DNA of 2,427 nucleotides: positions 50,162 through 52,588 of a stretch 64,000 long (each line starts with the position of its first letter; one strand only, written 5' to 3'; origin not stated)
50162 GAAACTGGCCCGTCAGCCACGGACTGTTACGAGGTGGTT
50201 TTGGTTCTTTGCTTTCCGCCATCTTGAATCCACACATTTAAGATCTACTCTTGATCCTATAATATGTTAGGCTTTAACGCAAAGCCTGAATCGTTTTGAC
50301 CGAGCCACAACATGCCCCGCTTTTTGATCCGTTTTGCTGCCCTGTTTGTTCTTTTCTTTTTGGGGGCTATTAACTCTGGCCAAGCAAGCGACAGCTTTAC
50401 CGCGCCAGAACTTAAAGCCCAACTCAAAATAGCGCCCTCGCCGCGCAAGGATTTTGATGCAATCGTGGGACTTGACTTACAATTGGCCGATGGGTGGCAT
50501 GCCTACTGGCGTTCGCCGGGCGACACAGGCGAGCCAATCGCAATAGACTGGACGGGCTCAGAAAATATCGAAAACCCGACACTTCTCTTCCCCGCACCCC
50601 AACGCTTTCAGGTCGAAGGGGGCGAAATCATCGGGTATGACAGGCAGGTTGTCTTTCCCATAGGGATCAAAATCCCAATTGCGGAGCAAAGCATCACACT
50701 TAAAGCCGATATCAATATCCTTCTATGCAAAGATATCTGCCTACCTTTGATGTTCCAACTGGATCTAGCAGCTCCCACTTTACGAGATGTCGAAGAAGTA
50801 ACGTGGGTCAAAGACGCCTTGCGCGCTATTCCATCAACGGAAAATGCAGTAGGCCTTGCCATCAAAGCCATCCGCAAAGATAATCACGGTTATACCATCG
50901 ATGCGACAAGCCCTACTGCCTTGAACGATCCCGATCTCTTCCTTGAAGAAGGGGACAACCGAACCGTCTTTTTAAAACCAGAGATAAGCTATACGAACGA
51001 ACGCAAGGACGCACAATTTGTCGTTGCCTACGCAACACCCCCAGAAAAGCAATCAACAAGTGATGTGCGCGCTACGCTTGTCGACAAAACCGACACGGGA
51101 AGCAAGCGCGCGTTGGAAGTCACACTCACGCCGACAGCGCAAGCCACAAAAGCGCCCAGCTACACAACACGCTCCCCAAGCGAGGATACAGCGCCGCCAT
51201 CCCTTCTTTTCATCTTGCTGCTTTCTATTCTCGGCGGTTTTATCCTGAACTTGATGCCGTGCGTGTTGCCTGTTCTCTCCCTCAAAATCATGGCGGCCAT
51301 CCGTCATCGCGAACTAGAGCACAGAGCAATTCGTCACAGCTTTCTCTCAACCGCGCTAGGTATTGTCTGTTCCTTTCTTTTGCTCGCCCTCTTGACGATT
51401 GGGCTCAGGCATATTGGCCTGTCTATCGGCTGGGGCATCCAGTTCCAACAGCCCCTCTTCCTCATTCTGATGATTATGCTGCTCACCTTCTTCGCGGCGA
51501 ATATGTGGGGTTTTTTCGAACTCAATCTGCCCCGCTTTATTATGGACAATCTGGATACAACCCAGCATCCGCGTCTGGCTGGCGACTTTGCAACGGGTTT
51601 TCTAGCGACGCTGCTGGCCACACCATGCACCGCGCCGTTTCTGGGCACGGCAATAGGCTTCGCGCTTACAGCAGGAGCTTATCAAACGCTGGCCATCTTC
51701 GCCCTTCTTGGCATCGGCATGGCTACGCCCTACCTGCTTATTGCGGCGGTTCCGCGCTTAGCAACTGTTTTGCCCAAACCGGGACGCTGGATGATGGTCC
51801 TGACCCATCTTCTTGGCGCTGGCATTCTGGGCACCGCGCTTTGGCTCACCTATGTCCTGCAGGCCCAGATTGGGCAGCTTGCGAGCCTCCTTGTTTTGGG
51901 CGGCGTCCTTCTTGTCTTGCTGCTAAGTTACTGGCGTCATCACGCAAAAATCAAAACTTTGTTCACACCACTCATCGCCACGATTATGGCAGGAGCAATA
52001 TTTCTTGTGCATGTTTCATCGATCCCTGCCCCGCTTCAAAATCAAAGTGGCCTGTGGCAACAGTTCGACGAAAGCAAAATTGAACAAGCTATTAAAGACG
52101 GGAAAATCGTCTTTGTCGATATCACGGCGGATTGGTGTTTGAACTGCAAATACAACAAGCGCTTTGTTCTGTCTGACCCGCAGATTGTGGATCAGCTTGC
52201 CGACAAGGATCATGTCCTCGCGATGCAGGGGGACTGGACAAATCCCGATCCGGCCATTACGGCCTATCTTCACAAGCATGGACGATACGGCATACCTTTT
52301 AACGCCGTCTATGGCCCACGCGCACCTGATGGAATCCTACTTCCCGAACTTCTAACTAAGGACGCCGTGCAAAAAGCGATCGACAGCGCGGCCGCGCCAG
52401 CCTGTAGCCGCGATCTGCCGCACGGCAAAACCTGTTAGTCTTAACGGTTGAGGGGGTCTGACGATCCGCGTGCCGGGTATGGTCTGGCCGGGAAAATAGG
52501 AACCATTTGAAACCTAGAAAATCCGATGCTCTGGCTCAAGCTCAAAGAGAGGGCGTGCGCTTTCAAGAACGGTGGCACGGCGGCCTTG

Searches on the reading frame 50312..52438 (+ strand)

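Call 59: search_protein_families(library=pfam, proteins=[window:50312-52438:+], max_evalue=0.000001)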
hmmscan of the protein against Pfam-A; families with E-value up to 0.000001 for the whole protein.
window:50312-52438:+ (708 aa): 3 families
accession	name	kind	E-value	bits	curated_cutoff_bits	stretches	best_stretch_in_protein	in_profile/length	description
PF02683.22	DsbD_TM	-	6.7e-21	75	27.1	1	300-513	3-215/219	Cytochrome C biogenesis protein transmembrane domain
PF11412.14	DsbD_N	-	7.3e-17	61.9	25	1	49-148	19-112/119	Thiol:disulfide interchange protein DsbD, N-terminal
PF13899.12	Thioredoxin_7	-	6.7e-15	55.4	27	1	582-669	2-83/83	Thioredoxin-like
